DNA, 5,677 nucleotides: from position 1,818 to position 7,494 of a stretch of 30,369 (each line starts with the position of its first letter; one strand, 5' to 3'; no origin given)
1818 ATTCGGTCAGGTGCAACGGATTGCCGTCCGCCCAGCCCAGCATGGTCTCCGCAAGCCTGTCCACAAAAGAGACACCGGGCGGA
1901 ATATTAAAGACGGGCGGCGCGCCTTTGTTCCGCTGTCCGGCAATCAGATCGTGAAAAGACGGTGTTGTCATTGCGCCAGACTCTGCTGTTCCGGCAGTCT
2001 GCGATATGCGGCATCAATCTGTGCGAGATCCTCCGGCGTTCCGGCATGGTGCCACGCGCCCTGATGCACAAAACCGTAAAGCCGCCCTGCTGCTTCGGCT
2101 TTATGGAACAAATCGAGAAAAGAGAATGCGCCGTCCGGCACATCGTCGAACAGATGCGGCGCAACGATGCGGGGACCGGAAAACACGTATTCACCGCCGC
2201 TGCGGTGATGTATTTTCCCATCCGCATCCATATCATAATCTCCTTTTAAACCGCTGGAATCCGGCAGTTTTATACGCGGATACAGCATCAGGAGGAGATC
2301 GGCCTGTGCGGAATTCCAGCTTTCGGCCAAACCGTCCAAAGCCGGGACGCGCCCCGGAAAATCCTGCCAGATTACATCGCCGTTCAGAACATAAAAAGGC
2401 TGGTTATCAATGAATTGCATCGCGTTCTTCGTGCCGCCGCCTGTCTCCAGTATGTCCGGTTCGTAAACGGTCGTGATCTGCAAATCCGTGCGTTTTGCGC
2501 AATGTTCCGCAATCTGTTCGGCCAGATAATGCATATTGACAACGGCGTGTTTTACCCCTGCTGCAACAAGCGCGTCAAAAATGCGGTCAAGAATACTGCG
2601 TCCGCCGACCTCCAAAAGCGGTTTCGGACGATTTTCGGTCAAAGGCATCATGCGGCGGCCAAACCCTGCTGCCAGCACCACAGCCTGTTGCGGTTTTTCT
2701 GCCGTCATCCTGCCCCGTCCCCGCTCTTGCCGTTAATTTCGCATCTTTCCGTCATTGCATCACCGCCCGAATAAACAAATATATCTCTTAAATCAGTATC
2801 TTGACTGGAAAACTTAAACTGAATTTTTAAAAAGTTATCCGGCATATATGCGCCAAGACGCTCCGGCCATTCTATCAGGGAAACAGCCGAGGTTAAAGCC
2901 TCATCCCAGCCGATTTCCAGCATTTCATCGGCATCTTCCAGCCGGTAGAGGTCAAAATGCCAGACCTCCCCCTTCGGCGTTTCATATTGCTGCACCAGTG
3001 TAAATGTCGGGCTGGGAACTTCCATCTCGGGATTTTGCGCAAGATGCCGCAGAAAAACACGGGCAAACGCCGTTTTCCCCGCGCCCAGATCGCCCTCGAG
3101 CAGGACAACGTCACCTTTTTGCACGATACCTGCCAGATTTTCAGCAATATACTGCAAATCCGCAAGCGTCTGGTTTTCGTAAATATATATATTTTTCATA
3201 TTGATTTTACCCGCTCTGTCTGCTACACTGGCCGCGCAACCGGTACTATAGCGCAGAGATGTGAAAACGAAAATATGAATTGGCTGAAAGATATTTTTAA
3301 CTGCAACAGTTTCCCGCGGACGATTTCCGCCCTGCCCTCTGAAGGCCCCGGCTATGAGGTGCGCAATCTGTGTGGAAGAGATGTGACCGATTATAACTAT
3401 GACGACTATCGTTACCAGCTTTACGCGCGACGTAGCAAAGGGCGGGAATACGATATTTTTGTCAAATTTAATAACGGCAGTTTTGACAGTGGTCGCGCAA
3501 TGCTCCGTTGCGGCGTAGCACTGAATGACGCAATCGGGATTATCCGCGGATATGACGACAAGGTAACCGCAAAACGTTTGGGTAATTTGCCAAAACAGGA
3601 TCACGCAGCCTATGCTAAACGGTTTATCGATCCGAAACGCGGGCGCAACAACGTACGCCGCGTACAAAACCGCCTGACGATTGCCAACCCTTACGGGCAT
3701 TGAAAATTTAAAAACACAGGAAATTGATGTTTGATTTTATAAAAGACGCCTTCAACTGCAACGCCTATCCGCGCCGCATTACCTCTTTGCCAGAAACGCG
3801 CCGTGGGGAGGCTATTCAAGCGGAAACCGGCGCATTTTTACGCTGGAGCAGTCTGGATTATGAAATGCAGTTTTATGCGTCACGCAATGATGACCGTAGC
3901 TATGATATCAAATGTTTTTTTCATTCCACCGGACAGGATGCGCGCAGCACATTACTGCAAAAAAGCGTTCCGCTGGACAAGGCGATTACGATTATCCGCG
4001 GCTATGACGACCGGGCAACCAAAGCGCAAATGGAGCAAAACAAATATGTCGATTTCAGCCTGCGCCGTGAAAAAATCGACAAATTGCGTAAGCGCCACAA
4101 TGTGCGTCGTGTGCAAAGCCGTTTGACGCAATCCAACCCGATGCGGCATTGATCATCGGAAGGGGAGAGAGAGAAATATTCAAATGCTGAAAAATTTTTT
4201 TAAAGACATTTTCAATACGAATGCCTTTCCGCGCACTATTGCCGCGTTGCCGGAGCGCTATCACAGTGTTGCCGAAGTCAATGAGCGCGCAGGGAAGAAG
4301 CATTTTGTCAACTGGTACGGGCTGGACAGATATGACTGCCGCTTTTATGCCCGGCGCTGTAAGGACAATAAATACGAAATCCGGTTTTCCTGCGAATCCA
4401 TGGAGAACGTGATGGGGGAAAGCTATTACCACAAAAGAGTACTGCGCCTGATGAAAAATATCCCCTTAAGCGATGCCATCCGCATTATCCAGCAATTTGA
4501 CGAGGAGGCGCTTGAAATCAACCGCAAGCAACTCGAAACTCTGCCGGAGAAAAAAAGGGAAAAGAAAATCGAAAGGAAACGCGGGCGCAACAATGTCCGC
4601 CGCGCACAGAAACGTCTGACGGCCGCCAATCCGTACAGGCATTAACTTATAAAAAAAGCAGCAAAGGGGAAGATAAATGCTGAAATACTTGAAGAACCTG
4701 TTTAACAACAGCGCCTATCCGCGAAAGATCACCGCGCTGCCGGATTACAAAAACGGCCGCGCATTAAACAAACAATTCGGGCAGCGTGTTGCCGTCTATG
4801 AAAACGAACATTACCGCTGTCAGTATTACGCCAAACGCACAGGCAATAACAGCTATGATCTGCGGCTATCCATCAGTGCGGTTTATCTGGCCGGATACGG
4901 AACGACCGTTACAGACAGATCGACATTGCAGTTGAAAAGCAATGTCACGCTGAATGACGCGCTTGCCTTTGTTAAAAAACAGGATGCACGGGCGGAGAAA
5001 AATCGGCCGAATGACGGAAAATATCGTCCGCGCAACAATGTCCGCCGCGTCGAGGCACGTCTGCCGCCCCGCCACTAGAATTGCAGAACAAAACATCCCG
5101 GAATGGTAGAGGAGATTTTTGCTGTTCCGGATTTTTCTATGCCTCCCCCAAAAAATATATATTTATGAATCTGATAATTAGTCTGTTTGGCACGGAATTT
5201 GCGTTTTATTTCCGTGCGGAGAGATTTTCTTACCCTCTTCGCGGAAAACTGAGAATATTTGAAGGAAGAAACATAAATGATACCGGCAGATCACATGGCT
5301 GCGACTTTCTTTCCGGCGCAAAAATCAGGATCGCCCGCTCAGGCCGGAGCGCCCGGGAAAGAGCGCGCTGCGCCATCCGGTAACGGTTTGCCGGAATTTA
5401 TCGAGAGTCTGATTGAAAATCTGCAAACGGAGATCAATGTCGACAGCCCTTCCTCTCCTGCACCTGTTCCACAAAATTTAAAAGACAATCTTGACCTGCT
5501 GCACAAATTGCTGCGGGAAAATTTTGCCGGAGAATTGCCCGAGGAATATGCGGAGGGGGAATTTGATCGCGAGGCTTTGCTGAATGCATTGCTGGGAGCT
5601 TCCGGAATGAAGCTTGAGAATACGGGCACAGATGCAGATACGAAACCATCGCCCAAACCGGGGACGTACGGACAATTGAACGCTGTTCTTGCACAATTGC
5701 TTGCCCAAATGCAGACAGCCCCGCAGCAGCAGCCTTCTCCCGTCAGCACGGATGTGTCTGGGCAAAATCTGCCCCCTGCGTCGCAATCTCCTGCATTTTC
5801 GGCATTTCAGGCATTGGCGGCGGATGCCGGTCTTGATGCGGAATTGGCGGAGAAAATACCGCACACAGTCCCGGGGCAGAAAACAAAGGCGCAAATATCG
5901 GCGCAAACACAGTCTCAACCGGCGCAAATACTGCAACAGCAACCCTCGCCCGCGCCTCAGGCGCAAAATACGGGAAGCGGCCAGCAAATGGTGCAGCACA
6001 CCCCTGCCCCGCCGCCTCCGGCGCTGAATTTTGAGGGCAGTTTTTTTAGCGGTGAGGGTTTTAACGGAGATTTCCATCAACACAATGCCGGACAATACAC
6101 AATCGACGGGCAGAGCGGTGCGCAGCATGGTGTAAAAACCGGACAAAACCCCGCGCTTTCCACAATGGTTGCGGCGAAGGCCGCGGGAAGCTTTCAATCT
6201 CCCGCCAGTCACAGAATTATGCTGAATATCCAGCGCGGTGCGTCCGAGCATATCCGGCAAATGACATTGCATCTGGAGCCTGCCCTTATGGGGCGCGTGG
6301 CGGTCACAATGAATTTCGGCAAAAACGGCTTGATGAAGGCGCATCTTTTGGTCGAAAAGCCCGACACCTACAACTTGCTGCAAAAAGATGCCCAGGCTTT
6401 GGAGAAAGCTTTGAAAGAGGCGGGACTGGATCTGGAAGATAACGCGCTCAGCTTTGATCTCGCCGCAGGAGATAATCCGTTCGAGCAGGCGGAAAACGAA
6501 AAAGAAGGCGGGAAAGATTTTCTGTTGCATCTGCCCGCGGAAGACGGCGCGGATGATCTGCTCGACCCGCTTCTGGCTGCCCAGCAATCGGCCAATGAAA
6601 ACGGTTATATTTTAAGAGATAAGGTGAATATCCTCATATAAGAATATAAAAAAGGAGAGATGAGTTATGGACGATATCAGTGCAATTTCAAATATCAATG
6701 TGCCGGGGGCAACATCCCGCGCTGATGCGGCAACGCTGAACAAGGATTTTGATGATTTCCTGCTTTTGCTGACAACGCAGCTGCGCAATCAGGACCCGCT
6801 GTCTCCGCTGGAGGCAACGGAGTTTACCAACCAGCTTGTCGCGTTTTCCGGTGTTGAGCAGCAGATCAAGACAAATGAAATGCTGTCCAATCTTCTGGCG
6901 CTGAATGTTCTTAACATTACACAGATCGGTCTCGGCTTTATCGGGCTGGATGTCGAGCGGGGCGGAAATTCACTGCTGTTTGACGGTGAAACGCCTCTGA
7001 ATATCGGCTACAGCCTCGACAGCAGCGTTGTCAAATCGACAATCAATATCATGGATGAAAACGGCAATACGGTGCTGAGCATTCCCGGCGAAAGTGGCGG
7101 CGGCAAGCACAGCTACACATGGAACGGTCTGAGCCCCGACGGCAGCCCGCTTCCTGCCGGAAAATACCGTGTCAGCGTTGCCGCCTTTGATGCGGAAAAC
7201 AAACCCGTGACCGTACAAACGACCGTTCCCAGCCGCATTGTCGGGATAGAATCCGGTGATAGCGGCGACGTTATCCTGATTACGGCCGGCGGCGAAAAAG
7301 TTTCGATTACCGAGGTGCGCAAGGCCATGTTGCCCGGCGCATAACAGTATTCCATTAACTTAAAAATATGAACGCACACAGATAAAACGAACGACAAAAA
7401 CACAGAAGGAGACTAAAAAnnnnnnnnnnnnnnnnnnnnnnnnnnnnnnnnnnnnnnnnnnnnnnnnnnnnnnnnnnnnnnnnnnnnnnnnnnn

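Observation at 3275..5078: Tandem array of four diverged paralogs of an unrecognised small basic protein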

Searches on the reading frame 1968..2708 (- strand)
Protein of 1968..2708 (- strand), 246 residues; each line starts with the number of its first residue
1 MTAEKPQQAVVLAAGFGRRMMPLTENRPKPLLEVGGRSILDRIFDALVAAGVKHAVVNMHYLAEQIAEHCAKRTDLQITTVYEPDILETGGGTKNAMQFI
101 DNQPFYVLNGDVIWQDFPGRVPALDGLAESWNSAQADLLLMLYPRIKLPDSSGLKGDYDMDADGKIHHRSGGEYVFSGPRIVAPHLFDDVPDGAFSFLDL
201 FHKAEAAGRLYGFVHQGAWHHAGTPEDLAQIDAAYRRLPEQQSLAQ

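Call 15: search_protein_families(library=pfam, proteins=[window:1968-2708:-], max_evalue=0.00001)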
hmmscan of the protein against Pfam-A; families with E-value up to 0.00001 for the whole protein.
window:1968-2708:- (246 aa): 2 families
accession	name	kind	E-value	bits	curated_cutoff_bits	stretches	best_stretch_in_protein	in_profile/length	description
PF00483.29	NTP_transferase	-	2.3e-18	67.1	21.2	1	9-116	2-115/245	Nucleotidyl transferase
PF12804.13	NTP_transf_3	-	2.9e-13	50.7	27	1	9-114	1-98/160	MobA-like NTP transferase domain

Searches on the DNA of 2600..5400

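Call 111: search_rna_families(source=window, start=2600, end=5400, threshold=evalue, max_evalue=1)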
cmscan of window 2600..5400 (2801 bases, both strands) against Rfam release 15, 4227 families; matches with E-value up to 1: 1.
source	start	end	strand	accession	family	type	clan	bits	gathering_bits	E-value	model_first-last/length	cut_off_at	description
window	3512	3575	+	RF01129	sR44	Gene; snRNA; snoRNA; CD-box;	-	18.1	45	0.24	1-55/55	no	Small nucleolar RNA sR44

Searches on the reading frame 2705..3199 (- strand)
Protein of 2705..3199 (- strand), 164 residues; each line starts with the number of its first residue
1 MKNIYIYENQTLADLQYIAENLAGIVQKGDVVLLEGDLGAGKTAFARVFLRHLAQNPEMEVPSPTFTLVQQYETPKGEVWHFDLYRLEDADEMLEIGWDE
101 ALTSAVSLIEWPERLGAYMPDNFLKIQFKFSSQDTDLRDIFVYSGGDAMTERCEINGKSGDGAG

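Call 15: search_protein_families(library=pfam, proteins=[window:2705-3199:-], max_evalue=0.00001)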
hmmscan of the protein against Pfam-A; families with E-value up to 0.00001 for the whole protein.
window:2705-3199:- (164 aa): 1 family
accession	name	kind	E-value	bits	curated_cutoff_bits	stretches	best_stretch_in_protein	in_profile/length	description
PF02367.23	TsaE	-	1.3e-36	125.8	26.6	1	12-132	4-122/128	Threonylcarbamoyl adenosine biosynthesis protein TsaE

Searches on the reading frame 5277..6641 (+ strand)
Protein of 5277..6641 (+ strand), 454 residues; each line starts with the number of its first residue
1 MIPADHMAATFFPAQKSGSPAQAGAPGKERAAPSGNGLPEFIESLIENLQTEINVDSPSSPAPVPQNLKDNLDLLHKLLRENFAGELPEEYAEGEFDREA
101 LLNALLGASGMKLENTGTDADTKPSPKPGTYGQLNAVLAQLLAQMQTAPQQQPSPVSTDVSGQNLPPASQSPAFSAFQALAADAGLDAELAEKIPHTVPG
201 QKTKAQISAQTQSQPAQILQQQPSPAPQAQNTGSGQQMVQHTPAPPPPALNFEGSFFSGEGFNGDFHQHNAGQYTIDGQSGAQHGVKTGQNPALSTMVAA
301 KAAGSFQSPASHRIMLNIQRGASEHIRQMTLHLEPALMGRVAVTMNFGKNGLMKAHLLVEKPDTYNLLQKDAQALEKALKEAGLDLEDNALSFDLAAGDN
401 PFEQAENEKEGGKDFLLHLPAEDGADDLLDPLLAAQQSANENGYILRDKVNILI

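Call 15: search_protein_families(library=pfam, proteins=[window:5277-6641:+], max_evalue=0.00001)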
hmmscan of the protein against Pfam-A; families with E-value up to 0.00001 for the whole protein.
window:5277-6641:+ (454 aa): 1 family
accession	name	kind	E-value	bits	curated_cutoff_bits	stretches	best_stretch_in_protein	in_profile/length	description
PF02120.21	Flg_hook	-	1.9e-11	44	29.8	1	322-388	8-73/85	Flagellar hook-length control protein FliK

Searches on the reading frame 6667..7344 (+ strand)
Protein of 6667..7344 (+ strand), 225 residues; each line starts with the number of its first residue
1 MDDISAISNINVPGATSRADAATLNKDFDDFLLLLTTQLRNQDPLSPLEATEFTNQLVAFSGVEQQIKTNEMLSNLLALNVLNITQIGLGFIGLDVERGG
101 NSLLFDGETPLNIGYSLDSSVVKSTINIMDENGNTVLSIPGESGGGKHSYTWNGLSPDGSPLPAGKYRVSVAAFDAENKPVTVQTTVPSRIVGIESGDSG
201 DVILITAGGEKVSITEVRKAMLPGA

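Call 15: search_protein_families(library=pfam, proteins=[window:6667-7344:+], max_evalue=0.00001)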
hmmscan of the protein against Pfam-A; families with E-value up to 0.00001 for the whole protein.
window:6667-7344:+ (225 aa): 2 families
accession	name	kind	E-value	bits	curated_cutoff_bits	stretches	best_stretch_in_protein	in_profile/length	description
PF03963.19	FlgD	-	1.7e-19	70.3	27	1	16-74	16-74/75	Flagellar hook capping protein - N-terminal region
PF13860.13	FlgD_ig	-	4.7e-17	62.2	27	1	101-174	2-76/79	FlgD Ig-like domain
